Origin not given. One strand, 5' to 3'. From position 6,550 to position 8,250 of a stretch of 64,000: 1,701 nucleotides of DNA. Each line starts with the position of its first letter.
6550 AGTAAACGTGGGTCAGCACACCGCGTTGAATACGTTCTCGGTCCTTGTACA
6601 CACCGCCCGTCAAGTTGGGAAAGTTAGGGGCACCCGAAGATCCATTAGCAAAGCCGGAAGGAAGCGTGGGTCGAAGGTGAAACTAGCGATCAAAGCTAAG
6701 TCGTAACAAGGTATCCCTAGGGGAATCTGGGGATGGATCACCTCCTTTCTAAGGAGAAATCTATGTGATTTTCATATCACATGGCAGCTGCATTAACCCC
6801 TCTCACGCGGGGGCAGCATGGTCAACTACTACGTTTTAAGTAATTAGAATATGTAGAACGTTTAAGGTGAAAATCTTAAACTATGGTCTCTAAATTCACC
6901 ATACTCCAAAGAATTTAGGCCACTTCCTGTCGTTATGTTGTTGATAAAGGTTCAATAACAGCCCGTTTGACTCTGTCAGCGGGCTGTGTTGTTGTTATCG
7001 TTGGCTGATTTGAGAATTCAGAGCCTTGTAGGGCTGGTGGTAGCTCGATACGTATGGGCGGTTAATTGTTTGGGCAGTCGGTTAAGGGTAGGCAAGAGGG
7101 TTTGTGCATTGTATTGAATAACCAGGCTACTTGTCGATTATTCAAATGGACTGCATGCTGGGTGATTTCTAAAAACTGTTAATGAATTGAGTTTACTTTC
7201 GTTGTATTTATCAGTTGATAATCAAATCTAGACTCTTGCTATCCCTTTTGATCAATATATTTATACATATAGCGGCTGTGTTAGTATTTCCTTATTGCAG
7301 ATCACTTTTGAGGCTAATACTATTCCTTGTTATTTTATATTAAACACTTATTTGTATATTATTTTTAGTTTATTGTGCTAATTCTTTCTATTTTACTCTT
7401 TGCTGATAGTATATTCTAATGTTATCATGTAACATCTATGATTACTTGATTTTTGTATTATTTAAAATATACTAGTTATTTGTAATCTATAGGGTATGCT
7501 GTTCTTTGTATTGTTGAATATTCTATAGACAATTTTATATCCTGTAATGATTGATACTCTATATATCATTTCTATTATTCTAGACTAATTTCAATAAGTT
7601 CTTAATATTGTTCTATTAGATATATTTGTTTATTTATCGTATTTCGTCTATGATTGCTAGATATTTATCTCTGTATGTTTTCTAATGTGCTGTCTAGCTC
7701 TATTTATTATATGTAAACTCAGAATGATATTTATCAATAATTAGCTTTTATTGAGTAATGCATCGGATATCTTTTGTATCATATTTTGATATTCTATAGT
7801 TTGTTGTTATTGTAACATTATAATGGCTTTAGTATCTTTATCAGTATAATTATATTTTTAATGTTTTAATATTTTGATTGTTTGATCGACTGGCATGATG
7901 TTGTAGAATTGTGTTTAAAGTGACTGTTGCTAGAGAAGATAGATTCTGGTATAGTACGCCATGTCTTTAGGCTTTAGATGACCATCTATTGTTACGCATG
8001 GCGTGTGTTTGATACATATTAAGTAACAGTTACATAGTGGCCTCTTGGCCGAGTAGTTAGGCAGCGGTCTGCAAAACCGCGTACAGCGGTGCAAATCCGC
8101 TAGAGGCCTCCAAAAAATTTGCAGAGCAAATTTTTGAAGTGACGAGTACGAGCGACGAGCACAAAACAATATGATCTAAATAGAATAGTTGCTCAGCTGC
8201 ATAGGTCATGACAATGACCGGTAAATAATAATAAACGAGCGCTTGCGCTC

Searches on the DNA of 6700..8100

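Call 70: search_rna_families(source=window, start=6700, end=8100, threshold=evalue, max_evalue=1)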
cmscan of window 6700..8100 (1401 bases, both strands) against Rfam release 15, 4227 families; matches with E-value up to 1: 3.
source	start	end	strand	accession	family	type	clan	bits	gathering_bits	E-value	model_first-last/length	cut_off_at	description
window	6700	6748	+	RF00177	SSU_rRNA_bacteria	Gene; rRNA;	CL00111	44.8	50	2.5e-11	1485-1533/1533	5'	Bacterial small subunit ribosomal RNA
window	8039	8100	+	RF00005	tRNA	Gene; tRNA;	CL00001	37.9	29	4.7e-06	1-62/71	3'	tRNA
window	6834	6993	+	RF00022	GcvB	Gene;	-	17.5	42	0.38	1-204/204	no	GcvB RNA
